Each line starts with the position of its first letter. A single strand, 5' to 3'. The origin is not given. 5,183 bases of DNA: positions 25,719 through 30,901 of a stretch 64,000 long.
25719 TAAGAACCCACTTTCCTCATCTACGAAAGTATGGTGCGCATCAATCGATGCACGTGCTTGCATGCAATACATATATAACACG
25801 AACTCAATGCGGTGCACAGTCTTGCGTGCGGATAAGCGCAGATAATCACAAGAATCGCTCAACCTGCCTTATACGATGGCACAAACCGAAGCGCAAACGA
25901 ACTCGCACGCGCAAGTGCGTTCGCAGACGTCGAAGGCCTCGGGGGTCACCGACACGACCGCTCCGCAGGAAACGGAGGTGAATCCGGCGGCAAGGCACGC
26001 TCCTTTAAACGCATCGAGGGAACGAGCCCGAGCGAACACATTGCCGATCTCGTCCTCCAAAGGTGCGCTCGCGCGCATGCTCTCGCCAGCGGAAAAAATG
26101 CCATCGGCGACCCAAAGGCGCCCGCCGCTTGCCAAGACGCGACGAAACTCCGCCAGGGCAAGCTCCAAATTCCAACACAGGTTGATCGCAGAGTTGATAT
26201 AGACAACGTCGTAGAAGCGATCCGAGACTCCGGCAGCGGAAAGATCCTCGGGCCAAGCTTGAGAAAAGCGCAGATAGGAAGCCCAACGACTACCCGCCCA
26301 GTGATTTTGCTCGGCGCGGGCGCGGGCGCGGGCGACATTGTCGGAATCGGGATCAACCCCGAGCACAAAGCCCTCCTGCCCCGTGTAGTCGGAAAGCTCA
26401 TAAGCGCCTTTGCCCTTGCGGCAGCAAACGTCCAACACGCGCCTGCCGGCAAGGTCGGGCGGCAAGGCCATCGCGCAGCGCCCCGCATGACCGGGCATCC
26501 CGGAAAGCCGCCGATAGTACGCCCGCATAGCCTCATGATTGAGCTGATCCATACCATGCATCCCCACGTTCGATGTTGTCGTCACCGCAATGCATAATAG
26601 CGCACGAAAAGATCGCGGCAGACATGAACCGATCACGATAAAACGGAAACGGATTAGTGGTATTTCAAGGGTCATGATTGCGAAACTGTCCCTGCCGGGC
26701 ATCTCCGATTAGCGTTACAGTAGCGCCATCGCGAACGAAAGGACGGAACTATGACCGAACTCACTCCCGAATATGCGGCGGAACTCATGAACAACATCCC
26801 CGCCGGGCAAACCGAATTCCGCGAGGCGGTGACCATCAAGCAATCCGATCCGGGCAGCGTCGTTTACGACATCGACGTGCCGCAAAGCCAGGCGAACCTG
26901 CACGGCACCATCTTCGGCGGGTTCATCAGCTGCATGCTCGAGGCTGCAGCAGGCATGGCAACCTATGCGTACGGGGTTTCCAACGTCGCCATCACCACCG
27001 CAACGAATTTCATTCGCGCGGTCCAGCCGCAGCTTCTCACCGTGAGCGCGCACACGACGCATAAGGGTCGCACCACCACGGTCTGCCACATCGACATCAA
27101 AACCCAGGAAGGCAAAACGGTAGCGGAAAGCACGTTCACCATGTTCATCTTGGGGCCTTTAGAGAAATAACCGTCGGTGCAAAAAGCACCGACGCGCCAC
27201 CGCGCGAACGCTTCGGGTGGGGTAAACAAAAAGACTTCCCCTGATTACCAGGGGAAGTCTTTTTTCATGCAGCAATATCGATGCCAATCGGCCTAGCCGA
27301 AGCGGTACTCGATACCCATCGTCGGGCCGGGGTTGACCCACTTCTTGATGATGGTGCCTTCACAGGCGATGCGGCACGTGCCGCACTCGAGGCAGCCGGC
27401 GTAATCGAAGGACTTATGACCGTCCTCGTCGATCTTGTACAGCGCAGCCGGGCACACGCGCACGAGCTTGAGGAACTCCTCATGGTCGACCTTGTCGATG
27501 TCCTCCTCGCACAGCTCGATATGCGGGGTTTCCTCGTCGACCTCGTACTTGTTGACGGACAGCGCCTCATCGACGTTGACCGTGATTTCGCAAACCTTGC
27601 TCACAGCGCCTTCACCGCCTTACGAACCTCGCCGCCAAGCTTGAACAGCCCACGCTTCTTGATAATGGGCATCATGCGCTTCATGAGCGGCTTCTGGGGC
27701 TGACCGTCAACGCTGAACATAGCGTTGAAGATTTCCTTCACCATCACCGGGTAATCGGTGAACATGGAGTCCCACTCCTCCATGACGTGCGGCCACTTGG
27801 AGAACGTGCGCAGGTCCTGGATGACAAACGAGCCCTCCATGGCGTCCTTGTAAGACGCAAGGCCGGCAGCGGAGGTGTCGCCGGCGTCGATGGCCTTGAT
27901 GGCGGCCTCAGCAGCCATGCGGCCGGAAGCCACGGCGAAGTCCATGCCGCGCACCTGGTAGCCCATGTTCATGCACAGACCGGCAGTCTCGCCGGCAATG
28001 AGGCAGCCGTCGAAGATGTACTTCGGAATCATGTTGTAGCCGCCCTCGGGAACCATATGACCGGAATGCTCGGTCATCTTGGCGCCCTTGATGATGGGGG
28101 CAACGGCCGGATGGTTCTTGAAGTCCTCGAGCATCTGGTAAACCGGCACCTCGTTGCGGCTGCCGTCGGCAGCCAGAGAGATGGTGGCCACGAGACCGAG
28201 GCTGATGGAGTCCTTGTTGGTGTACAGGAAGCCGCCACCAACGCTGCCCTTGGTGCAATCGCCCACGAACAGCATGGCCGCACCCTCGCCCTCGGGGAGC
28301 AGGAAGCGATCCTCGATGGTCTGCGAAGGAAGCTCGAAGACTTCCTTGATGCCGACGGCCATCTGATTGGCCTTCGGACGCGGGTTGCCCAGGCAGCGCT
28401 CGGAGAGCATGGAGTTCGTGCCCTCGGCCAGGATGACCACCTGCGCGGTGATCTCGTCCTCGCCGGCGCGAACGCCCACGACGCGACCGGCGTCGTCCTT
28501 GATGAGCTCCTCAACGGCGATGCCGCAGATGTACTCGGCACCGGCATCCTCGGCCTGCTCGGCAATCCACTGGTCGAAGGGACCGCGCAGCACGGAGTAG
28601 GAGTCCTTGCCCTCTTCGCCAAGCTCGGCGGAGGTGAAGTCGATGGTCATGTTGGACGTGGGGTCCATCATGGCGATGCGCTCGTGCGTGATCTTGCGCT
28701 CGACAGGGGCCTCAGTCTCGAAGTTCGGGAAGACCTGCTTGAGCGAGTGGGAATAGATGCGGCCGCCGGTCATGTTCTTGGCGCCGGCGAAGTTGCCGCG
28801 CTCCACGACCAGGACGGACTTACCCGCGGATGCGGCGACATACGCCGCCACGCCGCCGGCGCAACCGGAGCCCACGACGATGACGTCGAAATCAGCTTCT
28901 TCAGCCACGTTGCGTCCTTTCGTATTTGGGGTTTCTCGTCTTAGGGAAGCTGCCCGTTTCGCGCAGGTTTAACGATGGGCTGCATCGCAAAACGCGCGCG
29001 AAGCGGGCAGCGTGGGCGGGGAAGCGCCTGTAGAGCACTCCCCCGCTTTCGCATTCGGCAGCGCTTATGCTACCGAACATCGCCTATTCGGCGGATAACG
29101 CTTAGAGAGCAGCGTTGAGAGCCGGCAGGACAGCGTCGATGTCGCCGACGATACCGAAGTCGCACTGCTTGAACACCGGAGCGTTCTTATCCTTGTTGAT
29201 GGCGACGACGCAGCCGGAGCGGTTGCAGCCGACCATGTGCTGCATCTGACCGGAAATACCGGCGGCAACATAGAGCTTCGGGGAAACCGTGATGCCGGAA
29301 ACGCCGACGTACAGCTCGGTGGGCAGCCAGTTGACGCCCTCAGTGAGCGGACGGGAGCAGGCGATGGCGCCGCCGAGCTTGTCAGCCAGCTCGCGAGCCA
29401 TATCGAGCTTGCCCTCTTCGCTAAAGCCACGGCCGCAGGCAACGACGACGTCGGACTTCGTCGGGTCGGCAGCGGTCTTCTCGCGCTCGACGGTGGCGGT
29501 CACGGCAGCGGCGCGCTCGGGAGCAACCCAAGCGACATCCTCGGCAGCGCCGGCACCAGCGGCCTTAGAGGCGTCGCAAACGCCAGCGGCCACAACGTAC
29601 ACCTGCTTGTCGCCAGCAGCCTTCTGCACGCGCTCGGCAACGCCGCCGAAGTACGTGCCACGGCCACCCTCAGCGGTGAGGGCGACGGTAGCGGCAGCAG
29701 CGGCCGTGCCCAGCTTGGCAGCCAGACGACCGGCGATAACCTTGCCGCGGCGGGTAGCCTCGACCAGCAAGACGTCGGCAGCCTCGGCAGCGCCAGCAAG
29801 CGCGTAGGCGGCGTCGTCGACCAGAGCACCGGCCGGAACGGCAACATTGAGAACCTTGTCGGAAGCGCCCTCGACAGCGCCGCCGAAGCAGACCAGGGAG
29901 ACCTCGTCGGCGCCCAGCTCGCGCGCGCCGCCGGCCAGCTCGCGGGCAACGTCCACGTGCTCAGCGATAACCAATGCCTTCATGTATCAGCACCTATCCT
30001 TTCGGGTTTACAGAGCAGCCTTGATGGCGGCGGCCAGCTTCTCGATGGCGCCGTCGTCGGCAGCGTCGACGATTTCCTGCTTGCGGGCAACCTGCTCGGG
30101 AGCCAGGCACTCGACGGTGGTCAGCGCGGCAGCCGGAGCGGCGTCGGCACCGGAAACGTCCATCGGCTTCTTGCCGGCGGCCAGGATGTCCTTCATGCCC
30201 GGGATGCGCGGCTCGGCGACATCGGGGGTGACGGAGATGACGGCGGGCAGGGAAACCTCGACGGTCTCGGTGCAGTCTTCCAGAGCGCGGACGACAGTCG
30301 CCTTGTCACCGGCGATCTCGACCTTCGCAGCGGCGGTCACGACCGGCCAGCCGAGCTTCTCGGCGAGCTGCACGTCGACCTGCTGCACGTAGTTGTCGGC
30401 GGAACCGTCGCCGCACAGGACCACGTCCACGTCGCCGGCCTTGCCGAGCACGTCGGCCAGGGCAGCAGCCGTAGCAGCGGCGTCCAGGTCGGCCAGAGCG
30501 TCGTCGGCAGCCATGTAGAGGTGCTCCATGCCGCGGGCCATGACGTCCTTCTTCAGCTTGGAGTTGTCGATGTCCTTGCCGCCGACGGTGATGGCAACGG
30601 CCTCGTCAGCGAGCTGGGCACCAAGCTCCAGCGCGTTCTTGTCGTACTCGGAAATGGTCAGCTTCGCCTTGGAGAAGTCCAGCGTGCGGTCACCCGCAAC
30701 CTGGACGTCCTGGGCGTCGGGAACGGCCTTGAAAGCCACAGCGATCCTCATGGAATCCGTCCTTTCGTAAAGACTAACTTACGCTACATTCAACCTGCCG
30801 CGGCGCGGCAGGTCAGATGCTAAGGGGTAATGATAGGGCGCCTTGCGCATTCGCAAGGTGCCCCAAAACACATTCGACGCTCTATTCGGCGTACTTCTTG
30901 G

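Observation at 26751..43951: cai/fix- and ydi-like acyl-CoA reduction locus (3 ACADs + EtfAB-FixCX + ligase + family-III CoA-transferase + MFS) with no assignable substrate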

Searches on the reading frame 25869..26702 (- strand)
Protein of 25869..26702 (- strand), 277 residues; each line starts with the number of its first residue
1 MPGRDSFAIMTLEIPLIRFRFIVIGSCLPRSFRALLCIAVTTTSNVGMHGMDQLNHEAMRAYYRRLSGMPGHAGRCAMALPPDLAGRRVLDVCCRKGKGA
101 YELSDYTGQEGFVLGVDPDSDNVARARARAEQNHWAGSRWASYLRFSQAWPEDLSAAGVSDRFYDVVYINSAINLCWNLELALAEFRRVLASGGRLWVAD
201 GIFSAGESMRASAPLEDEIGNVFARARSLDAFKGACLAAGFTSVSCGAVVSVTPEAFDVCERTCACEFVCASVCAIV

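Call 4: search_protein_families(library=pfam, proteins=[window:25869-26702:-])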
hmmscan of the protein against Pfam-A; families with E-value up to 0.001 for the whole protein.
window:25869-26702:- (277 aa): 6 families
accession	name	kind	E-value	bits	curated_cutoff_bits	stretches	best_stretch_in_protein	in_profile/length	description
PF13847.12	Methyltransf_31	-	2.1e-12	47.4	27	1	86-201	4-112/145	Methyltransferase domain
PF13649.12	Methyltransf_25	-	2.4e-11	44.6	27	1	89-194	1-97/97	Methyltransferase domain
PF08241.18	Methyltransf_11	-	7.4e-11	43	21.2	1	90-197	1-94/95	Methyltransferase domain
PF01209.24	Ubie_methyltran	-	7.8e-07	29.1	20.1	1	82-199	44-152/233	ubiE/COQ5 methyltransferase family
PF13489.12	Methyltransf_23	-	4.2e-06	27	27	1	79-242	16-160/164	Methyltransferase domain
PF08242.18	Methyltransf_12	-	5e-06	27.6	30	1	90-196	1-98/98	Methyltransferase domain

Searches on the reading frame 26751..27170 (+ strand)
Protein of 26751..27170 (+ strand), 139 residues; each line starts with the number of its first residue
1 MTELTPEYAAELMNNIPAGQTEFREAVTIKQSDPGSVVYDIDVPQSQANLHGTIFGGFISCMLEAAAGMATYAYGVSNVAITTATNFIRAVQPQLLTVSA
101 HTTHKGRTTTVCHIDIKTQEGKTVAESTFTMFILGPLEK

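Call 3: search_protein_families(library=pfam, proteins=[window:26751-27170:+])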
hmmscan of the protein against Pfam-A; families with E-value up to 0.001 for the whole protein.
window:26751-27170:+ (139 aa): 2 families
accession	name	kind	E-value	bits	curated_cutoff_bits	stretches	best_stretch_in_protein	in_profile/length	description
PF03061.28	4HBT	-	3.9e-12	46.7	20.6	1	51-125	1-79/79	Thioesterase superfamily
PF13622.12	4HBT_3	-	6.6e-09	36.3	24.3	1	49-131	7-82/83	Acyl-CoA thioesterase N-terminal domain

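Call 5: search_protein_families(library=ncbifam, proteins=[window:26751-27170:+], max_evalue=0.00001)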
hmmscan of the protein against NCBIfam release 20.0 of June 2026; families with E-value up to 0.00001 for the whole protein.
window:26751-27170:+ (139 aa): 3 families
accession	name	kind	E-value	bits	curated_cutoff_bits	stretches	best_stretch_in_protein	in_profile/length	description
TIGR02286.1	PaaD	equivalog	6.5e-12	45.7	118.9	1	27-126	6-106/114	hydroxyphenylacetyl-CoA thioesterase PaaI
TIGR00369.1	unchar_dom_1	domain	3.1e-11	43.4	36.6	1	30-132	11-116/117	hotdog fold thioesterase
NF047425.1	MenI_Listeria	exception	1.3e-06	28.1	185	1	32-132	14-117/122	1,4-dihydroxy-2-naphthoyl-CoA hydrolase MenI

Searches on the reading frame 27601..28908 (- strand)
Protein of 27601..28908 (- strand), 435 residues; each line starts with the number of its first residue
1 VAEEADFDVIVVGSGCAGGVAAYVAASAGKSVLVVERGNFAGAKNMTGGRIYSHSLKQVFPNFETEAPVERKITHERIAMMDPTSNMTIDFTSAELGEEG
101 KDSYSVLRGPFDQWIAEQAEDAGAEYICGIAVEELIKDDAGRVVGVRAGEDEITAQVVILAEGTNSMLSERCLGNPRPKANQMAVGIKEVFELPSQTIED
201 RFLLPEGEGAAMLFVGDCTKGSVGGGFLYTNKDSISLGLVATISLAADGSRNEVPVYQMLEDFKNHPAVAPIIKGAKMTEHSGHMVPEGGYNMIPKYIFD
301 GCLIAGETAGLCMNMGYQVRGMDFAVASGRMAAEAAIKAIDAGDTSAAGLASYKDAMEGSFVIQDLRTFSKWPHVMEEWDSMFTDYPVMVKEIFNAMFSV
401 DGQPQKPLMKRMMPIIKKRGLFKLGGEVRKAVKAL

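Call 3: search_protein_families(library=pfam, proteins=[window:27601-28908:-])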
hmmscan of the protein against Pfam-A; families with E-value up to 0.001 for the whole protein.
window:27601-28908:- (435 aa): 12 families
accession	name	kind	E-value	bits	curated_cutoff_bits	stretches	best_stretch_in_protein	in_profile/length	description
PF01266.30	DAO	-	1.9e-14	54.4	27.9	2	113-334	153-352/353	FAD dependent oxidoreductase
PF12831.13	FAD_oxidored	-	2.6e-09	37.3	27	1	8-159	1-141/416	FAD dependent oxidoreductase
PF03486.20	HI0933_like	-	5.3e-09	36.3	50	1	8-222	2-191/244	HI0933-like protein Rossmann domain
PF00890.30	FAD_binding_2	-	3.3e-08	33.6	20.4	1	8-42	1-36/414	FAD binding domain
PF07992.20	Pyr_redox_2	-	5.3e-07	29.8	26.1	1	7-98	1-87/291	Pyridine nucleotide-disulphide oxidoreductase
PF01134.28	GIDA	-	1.8e-06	27.7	22.1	1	8-170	1-160/391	Glucose inhibited division protein A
PF21162.3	ETFQO_UQ-bd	-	5.9e-06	27.2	27.7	1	184-281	2-91/96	ETF-QO, ubiquinone-binding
PF00996.24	GDI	-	2.9e-05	23.2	23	0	5-79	3-71/436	GDP dissociation inhibitor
PF13450.12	NAD_binding_8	-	4e-05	24.3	21.9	1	11-56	1-40/68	NAD(P)-binding Rossmann-like domain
PF01494.25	FAD_binding_3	-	4.3e-05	23.3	22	1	7-171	2-166/349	FAD binding domain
PF01946.23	Thi4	-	0.00013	21.7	26.2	0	4-54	15-66/235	Thi4 family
PF00070.33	Pyr_redox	-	0.00015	22.7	22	0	9-39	2-32/82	Pyridine nucleotide-disulphide oxidoreductase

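Call 5: search_protein_families(library=ncbifam, proteins=[window:27601-28908:-], max_evalue=0.00001)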
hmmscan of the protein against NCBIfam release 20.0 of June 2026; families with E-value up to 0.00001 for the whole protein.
window:27601-28908:- (435 aa): 35 families (the best 25 are shown)
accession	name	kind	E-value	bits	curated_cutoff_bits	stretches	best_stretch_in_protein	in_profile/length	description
NF007450.0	PRK10015.1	subfamily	2.5e-143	477.9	466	1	4-428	3-422/429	FAD-dependent oxidoreductase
NF007542.0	PRK10157.1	subfamily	1.5e-135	452.3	610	1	4-433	3-426/428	FAD-dependent oxidoreductase FixC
TIGR02032.1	GG-red-SF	subfamily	1.1e-29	104.1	158.8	1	7-336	1-297/297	geranylgeranyl reductase family protein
TIGR02023.1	BchP-ChlP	subfamily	8.6e-21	74.4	343.3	1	8-356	2-316/388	geranylgeranyl diphosphate reductase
NF045655.1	MkRedMenJ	equivalog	1.8e-14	53.5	700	1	5-208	3-199/406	menaquinone reductase MenJ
NF041160.1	DGGPL_Thplmales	equivalog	9.2e-14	51.1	780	1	6-169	3-164/396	digeranylgeranylglycerophospholipid reductase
NF041080.1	DGGGPL_reductase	equivalog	2.3e-13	49.8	580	1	7-169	2-160/447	digeranylgeranylglycerophospholipid reductase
TIGR02028.1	ChlP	equivalog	3.7e-11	42.4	505.3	1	9-344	3-312/398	geranylgeranyl reductase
NF053717.1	VnlPnlRedVprA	equivalog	5.6e-11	41.9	600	1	2-163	2-191/481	vinyl phenol reductase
NF003585.0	PRK05249.1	equivalog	2.1e-09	36.5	465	1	2-62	2-62/464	Si-specific NAD(P)(+) transhydrogenase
NF005513.0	PRK07121.1-6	equivalog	6.2e-09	34.9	608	1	4-53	4-53/533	FAD-binding protein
TIGR01988.1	Ubi-OHases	subfamily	8e-09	34.8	224.65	1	8-170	1-169/387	ubiquinone biosynthesis hydroxylase, UbiH/UbiF/VisC/COQ6 family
NF041385.1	Dggglyphlred_Halo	equivalog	8e-09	34.5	700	1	6-192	4-177/405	digeranylgeranylglycerophospholipid reductase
TIGR00275.1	TIGR00275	subfamily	2.7e-08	33.1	183.8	0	9-49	1-42/401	aminoacetone oxidase family FAD-binding enzyme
NF005511.0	PRK07121.1-4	equivalog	3.1e-08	32.5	466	1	4-53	18-67/553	FAD-binding protein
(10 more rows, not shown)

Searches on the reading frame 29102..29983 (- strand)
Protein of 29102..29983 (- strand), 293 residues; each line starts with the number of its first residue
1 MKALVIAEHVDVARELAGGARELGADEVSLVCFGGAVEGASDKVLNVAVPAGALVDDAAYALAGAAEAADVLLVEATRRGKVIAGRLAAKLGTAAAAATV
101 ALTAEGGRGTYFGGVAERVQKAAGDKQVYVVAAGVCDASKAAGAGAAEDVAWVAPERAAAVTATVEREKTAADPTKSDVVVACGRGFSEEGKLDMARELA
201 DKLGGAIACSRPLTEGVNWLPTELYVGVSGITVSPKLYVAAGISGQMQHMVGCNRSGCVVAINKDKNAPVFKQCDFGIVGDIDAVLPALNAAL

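Call 3: search_protein_families(library=pfam, proteins=[window:29102-29983:-])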
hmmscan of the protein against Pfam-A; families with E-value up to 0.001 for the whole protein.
window:29102-29983:- (293 aa): 2 families
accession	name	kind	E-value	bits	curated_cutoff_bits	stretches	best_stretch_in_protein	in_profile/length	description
PF00766.25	ETF_alpha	-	3e-28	98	27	1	175-253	3-80/81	Electron transfer flavoprotein FAD-binding domain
PF01012.27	ETF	-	8.4e-09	35.9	26.7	1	4-150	2-174/181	Electron transfer flavoprotein domain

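Call 5: search_protein_families(library=ncbifam, proteins=[window:29102-29983:-], max_evalue=0.00001)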
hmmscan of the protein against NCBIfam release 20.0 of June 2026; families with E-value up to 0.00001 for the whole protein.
window:29102-29983:- (293 aa): 5 families
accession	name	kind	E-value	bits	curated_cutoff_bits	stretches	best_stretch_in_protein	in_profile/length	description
NF002889.0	PRK03363.1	equivalog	1.6e-51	175.5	549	1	48-293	57-311/313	electron transfer flavoprotein subunit alpha/FixB family protein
NF008884.0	PRK11916.1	equivalog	6.3e-47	160.4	528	1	9-290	13-307/312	electron transfer flavoprotein subunit alpha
NF042970.1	AcrlCoAredClosAcrA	equivalog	1.3e-31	110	600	1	157-289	219-353/360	acryloyl-CoA reductase electron transfer subunit beta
NF038209.1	mft_etfA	equivalog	1.3e-24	87.1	240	1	55-291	57-300/303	mycofactocin-associated electron transfer flavoprotein alpha subunit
NF051845.1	EtFlavAlphaProt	equivalog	3.5e-13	49.3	600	1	71-290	181-396/406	electron transfer flavoprotein subunit alpha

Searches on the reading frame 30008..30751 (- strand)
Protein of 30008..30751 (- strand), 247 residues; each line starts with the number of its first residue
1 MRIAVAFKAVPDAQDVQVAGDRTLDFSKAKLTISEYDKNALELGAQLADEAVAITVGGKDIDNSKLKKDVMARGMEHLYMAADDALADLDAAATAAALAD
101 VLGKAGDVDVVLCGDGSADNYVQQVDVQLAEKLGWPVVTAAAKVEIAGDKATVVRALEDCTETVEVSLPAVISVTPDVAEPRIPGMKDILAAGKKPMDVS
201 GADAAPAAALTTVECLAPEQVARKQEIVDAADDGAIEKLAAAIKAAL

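Call 3: search_protein_families(library=pfam, proteins=[window:30008-30751:-])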
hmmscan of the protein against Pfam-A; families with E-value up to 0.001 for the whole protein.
window:30008-30751:- (247 aa): 1 family
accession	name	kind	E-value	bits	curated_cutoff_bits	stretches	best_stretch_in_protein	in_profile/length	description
PF01012.27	ETF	-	1.4e-31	110.2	26.7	1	28-199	8-175/181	Electron transfer flavoprotein domain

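Call 5: search_protein_families(library=ncbifam, proteins=[window:30008-30751:-], max_evalue=0.00001)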
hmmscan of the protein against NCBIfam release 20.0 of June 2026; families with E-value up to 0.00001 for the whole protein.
window:30008-30751:- (247 aa): 6 families
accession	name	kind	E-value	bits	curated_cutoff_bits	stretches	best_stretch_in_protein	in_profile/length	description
NF008998.0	PRK12342.1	equivalog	8.4e-71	238.3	338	1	1-247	1-253/254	electron transfer flavoprotein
NF002888.0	PRK03359.1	subfamily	3.6e-54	183.9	219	1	1-244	1-253/256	putative electron transfer flavoprotein FixA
NF040731.1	flavo_sub_EftB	exception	4e-25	88.6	445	1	2-204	1-207/260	electron transfer flavoprotein subunit beta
NF042971.1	AcrlCoAredClosAcrB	equivalog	2.1e-22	79.4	475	1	1-205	1-210/266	acryloyl-CoA reductase electron transfer subunit gamma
TIGR04503.1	mft_etfB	hypoth_equivalog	7.3e-15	55.1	200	1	34-215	31-229/290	mycofactocin-associated electron transfer flavoprotein beta subunit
NF051844.1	ETFlavBetaProt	equivalog_domain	9.9e-11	41.6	350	1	34-182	21-164/254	electron transfer flavoprotein subunit beta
